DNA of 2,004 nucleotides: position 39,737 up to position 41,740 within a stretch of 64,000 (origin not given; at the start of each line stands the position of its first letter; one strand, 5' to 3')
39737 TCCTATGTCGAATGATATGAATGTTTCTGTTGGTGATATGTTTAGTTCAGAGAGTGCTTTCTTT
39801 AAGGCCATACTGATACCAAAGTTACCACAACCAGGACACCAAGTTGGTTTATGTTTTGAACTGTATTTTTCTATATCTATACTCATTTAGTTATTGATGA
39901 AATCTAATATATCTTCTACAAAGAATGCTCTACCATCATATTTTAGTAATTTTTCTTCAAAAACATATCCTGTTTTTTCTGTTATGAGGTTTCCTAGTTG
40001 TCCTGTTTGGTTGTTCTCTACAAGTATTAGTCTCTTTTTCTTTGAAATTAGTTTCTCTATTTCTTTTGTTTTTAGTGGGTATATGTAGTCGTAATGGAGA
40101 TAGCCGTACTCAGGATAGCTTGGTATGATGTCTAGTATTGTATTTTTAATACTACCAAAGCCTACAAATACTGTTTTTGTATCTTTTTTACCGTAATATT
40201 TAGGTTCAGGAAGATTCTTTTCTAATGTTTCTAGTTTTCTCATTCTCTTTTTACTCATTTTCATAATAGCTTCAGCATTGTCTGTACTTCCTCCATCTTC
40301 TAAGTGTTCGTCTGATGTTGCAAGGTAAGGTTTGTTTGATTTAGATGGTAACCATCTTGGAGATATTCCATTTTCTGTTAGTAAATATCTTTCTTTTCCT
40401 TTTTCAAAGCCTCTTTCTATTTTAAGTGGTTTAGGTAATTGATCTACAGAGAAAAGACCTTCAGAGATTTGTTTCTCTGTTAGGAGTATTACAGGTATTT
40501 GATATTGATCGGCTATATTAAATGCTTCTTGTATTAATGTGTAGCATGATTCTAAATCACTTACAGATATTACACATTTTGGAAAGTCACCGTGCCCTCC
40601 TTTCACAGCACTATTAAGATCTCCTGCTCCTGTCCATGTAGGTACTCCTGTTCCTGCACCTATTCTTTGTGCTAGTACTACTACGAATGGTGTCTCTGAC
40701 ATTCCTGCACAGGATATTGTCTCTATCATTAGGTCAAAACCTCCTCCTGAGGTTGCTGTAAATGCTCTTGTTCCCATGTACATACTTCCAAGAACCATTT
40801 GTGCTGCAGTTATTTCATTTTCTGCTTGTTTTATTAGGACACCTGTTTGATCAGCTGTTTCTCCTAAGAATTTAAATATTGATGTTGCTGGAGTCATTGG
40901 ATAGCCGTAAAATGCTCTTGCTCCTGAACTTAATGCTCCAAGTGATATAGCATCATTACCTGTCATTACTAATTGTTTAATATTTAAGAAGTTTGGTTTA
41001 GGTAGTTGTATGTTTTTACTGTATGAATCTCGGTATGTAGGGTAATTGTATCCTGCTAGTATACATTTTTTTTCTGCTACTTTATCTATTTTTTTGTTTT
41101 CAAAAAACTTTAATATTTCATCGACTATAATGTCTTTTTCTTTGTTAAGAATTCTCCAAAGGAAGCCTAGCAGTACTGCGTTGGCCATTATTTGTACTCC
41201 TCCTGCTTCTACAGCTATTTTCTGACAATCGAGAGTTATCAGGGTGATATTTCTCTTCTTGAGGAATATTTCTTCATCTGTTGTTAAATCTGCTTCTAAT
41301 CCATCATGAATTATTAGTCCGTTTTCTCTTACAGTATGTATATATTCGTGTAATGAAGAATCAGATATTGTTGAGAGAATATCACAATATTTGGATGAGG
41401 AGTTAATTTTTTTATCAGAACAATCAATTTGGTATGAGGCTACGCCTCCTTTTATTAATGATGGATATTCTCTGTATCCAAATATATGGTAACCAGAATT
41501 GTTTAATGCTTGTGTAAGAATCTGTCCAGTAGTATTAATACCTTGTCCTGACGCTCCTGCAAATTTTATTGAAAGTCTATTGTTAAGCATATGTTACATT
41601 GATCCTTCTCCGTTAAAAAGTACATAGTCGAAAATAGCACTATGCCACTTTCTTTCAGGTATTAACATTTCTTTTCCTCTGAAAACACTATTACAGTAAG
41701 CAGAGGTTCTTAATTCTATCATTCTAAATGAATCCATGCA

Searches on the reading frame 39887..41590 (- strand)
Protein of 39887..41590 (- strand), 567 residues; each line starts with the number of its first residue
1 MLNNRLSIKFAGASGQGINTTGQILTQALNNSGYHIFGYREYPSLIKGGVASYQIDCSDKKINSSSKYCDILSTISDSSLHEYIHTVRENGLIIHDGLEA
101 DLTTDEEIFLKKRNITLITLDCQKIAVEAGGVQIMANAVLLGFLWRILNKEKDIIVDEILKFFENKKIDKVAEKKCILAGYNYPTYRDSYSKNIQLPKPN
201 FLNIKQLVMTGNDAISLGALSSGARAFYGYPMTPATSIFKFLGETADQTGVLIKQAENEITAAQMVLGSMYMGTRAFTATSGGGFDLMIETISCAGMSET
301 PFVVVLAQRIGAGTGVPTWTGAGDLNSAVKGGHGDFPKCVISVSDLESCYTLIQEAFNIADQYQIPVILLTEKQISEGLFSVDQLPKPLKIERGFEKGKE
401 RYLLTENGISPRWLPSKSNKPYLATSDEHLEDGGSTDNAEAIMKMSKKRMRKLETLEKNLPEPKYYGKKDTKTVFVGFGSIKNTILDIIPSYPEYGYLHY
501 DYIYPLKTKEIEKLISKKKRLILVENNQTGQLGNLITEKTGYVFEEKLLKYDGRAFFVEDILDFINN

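Call 19: search_protein_families(library=pfam, proteins=[window:39887-41590:-], max_evalue=0.01)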
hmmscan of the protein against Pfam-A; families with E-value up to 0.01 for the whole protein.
window:39887-41590:- (567 aa): 2 families
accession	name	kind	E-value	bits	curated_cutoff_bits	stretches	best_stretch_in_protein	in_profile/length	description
PF01855.24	POR_N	-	8.2e-45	153.8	27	1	219-445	3-228/231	Pyruvate flavodoxin/ferredoxin oxidoreductase, thiamine diP-bdg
PF01558.24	POR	-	1.4e-29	103.9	27.4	1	15-174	2-163/173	Pyruvate ferredoxin/flavodoxin oxidoreductase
